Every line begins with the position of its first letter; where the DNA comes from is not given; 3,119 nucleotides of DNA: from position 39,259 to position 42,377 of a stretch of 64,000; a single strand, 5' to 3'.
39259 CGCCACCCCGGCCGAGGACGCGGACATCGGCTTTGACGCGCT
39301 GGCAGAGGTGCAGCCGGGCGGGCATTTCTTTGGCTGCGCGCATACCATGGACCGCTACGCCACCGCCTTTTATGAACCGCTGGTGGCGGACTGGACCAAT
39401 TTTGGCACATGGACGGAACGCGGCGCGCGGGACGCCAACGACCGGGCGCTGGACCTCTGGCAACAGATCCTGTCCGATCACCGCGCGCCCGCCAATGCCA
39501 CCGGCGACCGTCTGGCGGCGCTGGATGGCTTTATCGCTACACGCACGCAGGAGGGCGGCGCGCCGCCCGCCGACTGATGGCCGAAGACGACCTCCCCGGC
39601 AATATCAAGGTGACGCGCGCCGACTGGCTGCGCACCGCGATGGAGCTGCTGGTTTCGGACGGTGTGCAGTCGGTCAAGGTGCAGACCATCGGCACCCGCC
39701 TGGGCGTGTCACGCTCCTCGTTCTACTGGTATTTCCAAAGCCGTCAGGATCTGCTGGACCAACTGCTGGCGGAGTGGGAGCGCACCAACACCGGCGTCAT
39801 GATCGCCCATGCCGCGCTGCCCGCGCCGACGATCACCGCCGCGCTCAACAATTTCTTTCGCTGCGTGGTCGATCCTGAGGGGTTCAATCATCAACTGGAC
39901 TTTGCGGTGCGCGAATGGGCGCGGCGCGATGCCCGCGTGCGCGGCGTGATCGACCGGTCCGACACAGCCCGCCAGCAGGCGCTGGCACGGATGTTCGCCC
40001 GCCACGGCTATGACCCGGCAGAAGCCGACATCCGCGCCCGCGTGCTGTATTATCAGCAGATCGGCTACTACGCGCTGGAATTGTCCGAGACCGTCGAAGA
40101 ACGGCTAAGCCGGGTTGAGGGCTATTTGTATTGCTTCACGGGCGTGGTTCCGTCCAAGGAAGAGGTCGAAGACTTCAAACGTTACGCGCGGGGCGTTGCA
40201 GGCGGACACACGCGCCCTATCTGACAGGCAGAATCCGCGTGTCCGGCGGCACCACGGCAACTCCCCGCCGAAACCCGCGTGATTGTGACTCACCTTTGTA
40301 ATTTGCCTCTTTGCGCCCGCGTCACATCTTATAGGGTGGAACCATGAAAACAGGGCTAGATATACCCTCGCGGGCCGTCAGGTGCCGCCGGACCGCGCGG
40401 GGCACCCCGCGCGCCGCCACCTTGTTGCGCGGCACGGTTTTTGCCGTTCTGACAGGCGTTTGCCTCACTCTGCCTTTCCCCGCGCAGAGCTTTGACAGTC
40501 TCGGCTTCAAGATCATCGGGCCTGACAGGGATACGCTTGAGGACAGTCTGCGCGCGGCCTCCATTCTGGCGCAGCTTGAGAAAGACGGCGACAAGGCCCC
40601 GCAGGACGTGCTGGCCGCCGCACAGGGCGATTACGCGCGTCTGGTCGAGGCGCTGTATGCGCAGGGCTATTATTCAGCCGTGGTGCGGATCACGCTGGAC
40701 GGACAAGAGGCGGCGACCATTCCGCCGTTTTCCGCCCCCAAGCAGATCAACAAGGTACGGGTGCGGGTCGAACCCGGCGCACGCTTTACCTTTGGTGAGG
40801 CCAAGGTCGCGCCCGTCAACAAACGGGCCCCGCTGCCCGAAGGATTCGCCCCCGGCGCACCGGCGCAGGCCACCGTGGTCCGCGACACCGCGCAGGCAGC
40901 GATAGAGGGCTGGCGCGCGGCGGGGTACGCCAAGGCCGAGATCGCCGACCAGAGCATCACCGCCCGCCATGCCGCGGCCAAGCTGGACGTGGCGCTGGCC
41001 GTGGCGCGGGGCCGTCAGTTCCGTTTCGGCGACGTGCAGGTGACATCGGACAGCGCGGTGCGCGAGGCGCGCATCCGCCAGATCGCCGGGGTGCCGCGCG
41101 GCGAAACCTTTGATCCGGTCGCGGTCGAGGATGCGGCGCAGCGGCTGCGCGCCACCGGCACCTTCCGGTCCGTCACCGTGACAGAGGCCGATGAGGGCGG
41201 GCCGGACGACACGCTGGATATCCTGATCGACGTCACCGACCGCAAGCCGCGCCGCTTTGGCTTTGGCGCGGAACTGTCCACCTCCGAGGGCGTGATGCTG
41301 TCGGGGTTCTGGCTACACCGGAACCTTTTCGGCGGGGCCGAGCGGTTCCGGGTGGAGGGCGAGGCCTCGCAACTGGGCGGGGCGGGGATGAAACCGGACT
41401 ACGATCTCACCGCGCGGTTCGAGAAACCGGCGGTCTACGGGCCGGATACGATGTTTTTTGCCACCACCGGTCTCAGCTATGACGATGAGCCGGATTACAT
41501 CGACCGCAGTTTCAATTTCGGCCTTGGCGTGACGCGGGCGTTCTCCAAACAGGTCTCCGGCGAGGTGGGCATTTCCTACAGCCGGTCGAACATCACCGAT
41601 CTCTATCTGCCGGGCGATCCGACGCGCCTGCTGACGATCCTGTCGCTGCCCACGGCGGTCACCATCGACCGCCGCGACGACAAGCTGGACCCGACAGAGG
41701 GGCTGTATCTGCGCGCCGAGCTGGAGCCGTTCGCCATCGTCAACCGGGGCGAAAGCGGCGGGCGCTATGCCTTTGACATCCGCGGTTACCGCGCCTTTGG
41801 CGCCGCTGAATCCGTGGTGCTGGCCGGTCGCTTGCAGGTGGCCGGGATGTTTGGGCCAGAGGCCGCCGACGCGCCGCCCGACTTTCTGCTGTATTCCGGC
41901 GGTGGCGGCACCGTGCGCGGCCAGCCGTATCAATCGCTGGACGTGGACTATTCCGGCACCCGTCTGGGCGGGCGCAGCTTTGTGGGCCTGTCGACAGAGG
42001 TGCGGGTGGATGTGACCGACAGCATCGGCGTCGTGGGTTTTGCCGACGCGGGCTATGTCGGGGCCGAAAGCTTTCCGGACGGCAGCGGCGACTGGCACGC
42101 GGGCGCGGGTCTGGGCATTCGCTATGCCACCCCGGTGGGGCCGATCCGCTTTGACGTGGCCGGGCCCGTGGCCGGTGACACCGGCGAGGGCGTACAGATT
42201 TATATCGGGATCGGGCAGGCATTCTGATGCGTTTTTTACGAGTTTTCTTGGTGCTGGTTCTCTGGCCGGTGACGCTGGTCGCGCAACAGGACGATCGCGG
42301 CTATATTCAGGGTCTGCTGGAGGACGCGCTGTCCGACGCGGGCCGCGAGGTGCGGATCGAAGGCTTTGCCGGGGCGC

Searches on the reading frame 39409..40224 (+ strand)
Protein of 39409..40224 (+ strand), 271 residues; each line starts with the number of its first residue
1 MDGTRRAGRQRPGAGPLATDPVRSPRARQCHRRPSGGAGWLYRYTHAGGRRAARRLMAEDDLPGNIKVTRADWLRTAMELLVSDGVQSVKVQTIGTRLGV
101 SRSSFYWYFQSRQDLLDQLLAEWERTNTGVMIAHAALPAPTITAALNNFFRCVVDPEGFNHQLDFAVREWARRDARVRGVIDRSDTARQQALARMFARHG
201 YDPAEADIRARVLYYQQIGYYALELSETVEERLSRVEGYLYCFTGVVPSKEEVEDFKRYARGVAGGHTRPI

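Call 12: search_protein_families(library=pfam, proteins=[window:39409-40224:+], max_evalue=0.0001)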
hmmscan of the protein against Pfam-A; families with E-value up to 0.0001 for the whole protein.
window:39409-40224:+ (271 aa): 1 family
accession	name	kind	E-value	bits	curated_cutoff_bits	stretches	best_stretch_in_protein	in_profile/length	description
PF00440.29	TetR_N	-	3e-13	49.8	24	1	74-118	2-46/47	Bacterial regulatory proteins, tetR family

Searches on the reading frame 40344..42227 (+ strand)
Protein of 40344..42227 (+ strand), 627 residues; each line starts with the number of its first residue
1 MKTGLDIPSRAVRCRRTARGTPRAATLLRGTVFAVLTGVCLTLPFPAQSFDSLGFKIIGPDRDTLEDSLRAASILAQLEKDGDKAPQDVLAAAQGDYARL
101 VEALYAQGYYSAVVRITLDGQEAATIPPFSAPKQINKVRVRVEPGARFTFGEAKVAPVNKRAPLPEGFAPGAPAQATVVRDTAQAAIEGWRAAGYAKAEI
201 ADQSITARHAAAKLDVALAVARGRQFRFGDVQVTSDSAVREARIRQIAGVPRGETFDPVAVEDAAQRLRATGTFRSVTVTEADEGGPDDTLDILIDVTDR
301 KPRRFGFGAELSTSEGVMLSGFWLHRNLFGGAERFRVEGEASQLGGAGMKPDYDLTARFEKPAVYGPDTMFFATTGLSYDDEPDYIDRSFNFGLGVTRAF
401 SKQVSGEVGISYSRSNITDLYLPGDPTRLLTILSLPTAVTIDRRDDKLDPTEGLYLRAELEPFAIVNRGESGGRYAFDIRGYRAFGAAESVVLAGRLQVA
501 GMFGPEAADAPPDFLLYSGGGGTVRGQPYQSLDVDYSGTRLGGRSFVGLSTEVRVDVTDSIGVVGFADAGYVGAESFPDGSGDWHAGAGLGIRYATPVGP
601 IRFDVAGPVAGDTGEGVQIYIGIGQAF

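Call 12: search_protein_families(library=pfam, proteins=[window:40344-42227:+], max_evalue=0.0001)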
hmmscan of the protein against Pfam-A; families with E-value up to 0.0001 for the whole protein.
window:40344-42227:+ (627 aa): 2 families
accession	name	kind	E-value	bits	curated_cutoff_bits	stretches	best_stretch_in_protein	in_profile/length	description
PF01103.29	Omp85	-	1.3e-37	130.5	24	1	327-627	1-325/325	Omp85 superfamily domain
PF07244.20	POTRA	-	4.8e-11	43.7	21.3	1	227-298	2-77/79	Surface antigen variable number repeat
